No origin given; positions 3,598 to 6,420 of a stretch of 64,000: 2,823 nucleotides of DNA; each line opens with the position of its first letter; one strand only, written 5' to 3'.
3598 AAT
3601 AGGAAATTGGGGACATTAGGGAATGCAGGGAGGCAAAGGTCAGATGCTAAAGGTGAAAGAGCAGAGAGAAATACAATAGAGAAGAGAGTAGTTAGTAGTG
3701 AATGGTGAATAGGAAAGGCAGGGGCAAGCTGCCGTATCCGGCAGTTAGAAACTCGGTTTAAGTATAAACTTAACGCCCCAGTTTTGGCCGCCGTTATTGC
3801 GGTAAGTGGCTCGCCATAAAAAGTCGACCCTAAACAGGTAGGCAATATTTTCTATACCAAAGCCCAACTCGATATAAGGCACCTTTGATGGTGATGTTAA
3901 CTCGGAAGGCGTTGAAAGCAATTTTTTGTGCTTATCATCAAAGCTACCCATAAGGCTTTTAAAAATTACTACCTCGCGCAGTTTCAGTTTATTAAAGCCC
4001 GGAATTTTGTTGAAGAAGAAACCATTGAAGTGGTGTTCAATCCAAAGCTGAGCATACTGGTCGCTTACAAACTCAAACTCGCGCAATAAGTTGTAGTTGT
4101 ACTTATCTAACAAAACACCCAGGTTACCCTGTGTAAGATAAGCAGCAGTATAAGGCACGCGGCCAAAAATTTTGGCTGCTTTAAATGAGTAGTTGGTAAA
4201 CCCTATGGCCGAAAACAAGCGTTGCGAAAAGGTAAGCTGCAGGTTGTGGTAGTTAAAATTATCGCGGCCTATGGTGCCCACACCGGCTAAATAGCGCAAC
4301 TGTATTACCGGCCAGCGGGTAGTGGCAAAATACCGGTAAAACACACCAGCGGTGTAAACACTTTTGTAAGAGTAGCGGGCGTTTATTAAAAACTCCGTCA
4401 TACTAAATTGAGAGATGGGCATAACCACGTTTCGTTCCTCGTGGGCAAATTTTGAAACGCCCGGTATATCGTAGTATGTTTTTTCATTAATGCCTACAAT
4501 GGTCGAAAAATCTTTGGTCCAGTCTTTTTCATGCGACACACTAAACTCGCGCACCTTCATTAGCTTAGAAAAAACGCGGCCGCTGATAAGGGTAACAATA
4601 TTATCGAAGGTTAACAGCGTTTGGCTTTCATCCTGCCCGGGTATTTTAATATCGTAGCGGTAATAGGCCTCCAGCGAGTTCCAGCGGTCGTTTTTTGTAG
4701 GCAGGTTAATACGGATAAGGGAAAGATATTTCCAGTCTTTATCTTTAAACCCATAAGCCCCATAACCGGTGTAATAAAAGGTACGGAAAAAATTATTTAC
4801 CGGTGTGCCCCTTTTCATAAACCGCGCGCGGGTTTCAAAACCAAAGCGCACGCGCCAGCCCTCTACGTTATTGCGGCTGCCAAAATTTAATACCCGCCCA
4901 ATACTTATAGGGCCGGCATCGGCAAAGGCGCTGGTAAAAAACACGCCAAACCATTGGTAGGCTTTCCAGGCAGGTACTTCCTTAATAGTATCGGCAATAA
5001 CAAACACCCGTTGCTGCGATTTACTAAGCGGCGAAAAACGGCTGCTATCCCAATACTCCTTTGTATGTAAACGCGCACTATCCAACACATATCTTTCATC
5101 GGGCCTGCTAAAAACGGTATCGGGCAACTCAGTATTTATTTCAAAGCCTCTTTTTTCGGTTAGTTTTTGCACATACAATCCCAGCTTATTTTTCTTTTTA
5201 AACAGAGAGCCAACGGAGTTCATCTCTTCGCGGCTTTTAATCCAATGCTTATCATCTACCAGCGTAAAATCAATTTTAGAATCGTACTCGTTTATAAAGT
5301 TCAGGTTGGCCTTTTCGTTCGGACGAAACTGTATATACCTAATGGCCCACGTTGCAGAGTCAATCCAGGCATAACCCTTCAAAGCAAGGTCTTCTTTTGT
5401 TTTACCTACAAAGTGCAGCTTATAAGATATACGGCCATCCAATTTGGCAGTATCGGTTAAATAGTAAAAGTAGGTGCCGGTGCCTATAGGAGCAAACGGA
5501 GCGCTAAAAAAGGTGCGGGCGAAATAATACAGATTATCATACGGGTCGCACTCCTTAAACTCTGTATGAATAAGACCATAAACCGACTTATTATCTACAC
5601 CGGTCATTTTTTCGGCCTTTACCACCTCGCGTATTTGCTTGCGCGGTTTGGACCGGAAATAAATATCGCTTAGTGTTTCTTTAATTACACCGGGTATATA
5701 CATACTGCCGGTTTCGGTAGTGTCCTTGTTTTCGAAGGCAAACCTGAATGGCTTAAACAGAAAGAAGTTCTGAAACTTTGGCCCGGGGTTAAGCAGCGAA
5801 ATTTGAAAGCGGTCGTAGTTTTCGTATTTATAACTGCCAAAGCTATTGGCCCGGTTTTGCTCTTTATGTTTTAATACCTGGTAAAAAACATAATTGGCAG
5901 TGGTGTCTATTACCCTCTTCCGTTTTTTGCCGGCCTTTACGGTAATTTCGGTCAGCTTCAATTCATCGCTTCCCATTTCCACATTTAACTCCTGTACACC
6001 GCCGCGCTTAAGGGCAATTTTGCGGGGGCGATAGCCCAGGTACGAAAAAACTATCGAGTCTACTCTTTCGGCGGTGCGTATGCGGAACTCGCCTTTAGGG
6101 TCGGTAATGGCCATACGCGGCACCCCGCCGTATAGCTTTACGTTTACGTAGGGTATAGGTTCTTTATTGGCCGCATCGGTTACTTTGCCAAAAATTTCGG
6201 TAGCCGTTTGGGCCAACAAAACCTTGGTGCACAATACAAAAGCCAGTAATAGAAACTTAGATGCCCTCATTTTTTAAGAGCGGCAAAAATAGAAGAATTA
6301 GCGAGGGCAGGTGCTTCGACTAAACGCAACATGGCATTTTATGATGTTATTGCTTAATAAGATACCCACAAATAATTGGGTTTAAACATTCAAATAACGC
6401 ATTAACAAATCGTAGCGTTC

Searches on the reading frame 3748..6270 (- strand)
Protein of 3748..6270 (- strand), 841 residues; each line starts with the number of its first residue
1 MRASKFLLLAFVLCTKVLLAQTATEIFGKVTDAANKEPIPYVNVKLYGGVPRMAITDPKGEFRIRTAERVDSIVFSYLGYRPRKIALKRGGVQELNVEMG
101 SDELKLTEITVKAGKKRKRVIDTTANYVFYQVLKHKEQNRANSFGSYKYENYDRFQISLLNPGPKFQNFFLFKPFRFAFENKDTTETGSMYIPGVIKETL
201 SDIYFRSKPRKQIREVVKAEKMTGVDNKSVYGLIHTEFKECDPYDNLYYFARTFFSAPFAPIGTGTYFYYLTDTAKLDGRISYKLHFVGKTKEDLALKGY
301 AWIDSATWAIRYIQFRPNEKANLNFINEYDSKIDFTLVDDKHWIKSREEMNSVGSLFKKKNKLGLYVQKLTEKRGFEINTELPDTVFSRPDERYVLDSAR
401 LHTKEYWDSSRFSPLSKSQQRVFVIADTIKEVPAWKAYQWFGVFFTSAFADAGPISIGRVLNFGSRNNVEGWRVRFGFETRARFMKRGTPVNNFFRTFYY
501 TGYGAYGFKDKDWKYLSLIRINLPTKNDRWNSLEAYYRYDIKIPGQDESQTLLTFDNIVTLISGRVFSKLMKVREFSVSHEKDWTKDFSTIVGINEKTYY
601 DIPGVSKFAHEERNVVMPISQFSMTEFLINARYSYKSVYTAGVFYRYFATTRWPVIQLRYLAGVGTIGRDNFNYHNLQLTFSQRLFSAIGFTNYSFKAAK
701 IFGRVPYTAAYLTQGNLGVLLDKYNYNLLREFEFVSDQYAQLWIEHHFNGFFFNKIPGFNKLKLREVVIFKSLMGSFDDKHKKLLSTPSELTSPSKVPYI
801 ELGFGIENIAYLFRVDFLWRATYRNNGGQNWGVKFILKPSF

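Call 64: search_protein_families(library=pfam, proteins=[window:3748-6270:-], max_evalue=0.00001)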
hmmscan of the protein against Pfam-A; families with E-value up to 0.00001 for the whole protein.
window:3748-6270:- (841 aa): 3 families
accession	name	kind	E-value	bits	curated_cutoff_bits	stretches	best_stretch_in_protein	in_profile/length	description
PF18939.6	DUF5686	-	4.6e-36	124.9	39.2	1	132-774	5-655/669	Family of unknown function (DUF5686)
PF13715.12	CarbopepD_reg_2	-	6.6e-13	48.9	32.2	1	26-111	1-88/88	CarboxypepD_reg-like domain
PF13620.12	CarboxypepD_reg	-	2.1e-10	41.3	32.3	1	26-99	2-81/82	Carboxypeptidase regulatory-like domain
